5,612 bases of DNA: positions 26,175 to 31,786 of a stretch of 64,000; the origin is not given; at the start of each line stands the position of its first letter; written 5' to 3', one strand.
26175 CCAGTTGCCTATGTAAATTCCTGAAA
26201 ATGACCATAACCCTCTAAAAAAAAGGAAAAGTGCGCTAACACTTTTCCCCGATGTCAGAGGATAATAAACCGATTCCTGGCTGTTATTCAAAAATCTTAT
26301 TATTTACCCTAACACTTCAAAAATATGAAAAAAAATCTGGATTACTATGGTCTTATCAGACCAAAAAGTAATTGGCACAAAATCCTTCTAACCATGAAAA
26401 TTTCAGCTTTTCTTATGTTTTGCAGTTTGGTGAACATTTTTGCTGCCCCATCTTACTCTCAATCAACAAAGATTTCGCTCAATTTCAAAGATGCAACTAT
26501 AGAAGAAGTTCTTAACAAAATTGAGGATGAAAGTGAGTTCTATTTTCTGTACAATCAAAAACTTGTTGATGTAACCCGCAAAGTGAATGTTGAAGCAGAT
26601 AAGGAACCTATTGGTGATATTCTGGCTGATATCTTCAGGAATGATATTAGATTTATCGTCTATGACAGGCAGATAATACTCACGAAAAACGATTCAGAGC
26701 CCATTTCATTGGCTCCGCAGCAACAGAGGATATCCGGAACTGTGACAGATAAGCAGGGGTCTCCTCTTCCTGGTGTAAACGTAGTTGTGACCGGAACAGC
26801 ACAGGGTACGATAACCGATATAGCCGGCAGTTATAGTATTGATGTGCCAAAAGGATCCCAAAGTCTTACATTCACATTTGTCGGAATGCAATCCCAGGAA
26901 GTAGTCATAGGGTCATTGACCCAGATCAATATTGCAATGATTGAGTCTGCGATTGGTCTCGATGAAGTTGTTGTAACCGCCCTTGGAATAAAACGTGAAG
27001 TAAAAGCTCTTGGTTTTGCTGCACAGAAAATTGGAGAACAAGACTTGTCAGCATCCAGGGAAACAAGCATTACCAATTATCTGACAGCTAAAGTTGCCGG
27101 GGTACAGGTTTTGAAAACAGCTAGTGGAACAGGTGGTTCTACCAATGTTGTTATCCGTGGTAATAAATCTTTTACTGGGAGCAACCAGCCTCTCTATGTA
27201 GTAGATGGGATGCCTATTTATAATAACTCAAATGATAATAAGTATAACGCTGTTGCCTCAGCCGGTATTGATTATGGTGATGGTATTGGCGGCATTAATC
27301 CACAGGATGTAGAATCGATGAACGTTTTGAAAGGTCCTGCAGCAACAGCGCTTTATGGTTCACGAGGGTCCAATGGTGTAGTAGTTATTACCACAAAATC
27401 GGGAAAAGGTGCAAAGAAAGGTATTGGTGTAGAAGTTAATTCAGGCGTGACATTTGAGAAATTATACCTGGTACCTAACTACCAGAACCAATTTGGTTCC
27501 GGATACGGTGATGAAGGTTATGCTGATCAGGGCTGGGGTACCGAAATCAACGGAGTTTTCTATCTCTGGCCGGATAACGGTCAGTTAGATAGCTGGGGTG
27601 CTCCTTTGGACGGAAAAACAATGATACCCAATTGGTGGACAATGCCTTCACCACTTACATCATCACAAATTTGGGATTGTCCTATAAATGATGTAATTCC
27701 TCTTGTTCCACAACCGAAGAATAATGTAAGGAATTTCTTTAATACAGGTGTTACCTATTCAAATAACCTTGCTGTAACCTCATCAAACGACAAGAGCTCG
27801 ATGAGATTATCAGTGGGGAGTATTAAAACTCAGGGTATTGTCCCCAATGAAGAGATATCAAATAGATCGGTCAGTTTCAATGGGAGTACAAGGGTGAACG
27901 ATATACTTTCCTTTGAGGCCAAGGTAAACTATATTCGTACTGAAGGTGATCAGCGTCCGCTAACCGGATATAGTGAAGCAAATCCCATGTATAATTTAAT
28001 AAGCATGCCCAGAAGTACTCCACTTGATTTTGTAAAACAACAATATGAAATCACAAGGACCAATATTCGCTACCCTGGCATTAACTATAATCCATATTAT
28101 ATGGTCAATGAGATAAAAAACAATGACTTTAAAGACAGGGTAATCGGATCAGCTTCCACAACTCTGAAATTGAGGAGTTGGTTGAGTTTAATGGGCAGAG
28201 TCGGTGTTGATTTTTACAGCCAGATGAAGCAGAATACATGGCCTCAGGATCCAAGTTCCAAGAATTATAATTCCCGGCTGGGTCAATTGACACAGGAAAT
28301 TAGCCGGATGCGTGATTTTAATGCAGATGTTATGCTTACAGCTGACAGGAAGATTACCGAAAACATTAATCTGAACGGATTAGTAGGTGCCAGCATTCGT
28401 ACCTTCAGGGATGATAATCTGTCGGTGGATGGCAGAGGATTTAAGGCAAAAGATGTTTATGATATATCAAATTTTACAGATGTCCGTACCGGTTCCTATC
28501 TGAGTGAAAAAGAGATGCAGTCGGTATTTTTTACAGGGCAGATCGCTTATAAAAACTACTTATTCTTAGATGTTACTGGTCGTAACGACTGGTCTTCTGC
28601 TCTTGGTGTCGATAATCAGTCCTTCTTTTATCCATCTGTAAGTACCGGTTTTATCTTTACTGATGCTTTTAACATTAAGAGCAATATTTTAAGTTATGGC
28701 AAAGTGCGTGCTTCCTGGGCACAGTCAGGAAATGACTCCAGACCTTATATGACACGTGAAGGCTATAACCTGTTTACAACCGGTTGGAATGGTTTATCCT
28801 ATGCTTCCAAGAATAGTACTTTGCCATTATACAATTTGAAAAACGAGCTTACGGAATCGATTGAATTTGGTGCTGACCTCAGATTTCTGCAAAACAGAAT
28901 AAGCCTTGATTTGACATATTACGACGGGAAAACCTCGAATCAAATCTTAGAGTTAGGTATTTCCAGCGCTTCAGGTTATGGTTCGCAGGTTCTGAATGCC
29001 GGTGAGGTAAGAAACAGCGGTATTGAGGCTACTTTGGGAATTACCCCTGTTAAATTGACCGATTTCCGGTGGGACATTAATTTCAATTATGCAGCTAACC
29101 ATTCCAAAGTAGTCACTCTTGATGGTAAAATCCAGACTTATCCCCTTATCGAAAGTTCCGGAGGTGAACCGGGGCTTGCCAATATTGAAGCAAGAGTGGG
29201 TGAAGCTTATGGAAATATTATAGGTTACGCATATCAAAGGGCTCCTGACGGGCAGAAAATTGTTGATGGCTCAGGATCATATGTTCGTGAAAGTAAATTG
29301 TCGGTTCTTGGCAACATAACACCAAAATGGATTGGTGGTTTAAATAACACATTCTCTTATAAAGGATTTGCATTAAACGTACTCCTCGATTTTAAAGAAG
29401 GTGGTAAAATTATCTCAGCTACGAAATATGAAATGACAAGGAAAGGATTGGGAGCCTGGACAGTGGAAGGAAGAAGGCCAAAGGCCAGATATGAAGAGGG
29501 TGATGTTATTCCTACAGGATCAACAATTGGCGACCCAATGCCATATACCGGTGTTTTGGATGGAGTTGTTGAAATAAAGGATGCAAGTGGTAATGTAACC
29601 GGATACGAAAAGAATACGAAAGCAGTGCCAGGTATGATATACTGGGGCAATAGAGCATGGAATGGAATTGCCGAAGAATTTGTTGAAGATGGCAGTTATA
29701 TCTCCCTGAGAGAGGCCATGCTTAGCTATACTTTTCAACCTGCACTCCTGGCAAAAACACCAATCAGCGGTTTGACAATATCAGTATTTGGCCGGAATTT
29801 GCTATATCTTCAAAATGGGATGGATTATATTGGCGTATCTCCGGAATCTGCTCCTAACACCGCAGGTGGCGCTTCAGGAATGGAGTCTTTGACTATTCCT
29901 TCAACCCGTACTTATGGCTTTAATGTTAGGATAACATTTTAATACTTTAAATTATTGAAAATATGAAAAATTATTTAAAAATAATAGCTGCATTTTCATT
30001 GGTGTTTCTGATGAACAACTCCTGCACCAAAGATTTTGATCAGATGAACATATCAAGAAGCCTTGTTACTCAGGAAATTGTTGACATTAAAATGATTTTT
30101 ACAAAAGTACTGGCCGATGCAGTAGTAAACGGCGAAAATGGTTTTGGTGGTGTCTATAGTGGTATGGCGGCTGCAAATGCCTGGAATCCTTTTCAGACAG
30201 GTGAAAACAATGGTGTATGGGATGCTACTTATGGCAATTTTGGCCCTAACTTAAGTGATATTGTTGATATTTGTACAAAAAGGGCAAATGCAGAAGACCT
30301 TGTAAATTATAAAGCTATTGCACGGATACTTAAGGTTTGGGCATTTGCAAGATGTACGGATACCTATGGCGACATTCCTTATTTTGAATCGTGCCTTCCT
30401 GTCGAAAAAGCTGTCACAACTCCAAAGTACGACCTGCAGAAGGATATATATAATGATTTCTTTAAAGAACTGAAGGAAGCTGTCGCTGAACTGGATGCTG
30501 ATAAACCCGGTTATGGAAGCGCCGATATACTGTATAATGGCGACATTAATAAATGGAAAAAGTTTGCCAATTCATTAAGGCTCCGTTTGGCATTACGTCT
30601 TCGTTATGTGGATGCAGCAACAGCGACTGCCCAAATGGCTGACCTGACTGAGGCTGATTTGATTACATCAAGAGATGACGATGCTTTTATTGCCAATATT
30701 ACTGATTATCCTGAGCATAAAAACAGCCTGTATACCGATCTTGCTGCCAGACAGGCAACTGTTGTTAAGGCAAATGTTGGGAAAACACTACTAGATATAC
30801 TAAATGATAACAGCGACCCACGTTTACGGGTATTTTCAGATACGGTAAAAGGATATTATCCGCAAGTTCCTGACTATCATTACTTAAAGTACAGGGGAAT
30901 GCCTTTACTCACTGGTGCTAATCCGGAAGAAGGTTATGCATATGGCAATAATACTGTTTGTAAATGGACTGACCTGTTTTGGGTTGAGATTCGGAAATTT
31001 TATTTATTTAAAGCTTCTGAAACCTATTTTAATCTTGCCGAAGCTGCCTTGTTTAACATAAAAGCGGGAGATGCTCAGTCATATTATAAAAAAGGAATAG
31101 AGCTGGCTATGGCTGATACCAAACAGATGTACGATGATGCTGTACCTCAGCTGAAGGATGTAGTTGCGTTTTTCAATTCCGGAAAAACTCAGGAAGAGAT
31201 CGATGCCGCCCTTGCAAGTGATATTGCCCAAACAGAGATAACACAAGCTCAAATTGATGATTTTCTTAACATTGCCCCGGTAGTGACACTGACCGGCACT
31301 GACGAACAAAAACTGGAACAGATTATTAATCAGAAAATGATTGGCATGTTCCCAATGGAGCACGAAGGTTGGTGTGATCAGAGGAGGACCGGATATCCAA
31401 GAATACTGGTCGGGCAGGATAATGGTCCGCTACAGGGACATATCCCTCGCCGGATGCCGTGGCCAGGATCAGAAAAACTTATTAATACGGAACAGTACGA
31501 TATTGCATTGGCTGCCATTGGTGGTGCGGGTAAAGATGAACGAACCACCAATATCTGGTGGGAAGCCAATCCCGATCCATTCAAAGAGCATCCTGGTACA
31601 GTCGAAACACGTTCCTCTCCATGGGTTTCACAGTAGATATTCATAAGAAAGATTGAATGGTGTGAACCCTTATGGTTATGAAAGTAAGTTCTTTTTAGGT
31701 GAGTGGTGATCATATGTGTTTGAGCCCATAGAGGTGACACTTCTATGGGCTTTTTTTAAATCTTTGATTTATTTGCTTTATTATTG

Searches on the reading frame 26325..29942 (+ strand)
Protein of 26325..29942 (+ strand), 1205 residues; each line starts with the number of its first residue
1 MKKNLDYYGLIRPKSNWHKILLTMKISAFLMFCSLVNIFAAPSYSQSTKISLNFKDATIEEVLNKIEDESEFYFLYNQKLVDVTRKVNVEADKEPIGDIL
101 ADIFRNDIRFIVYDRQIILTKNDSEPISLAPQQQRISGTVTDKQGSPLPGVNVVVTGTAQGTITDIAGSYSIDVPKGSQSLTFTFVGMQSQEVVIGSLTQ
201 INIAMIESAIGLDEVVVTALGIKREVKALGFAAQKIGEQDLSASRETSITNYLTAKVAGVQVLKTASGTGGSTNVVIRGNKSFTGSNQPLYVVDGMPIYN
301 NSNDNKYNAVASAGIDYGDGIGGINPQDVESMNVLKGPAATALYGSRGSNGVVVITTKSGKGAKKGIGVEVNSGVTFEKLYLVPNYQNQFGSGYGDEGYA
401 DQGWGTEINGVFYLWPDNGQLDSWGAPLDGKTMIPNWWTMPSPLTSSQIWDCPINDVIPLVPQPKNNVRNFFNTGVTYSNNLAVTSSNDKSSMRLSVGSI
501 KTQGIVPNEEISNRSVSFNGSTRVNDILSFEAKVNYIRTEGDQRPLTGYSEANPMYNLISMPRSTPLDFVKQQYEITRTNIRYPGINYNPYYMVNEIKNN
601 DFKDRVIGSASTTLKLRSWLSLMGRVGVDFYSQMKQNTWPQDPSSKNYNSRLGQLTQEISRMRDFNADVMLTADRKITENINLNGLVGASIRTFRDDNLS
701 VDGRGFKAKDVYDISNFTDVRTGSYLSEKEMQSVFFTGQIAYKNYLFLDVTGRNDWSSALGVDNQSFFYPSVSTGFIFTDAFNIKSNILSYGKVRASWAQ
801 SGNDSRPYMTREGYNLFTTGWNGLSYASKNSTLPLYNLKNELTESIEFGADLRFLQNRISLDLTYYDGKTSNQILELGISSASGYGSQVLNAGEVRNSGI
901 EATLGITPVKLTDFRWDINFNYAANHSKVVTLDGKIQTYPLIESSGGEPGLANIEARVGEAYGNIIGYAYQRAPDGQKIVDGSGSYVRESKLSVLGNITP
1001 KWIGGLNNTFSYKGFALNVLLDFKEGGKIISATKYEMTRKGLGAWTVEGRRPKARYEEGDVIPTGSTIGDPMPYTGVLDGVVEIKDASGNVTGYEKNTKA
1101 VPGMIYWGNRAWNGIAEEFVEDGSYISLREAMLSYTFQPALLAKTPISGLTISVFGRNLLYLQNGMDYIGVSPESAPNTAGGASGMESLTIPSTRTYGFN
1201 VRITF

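Call 8: search_protein_families(library=pfam, proteins=[window:26325-29942:+], max_evalue=0.001)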
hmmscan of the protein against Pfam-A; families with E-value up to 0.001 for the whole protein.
window:26325-29942:+ (1205 aa): 4 families
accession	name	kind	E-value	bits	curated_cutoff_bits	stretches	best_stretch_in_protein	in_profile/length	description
PF13715.12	CarbopepD_reg_2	-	2.7e-19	69.4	32.2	1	136-217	1-88/88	CarboxypepD_reg-like domain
PF07715.20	Plug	-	4.6e-17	62.9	23.9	1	231-352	7-107/107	TonB-dependent Receptor Plug Domain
PF13620.12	CarboxypepD_reg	-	4.5e-14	53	32.3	1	136-204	2-80/82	Carboxypeptidase regulatory-like domain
PF07660.19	STN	-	1.9e-06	28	28.4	0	45-72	11-38/52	Secretin and TonB N terminus short domain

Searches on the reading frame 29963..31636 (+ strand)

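Call 8: search_protein_families(library=pfam, proteins=[window:29963-31636:+], max_evalue=0.001)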
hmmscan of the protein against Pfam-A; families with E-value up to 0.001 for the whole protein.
window:29963-31636:+ (557 aa): 2 families
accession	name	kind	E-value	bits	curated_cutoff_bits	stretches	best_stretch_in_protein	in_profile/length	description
PF12771.13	SusD-like_2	-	4.3e-78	263.4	27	2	82-388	57-341/415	Starch-binding associating with outer membrane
PF12741.13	SusD-like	-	9.7e-74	249.6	27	1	59-534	47-495/495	Susd and RagB outer membrane lipoprotein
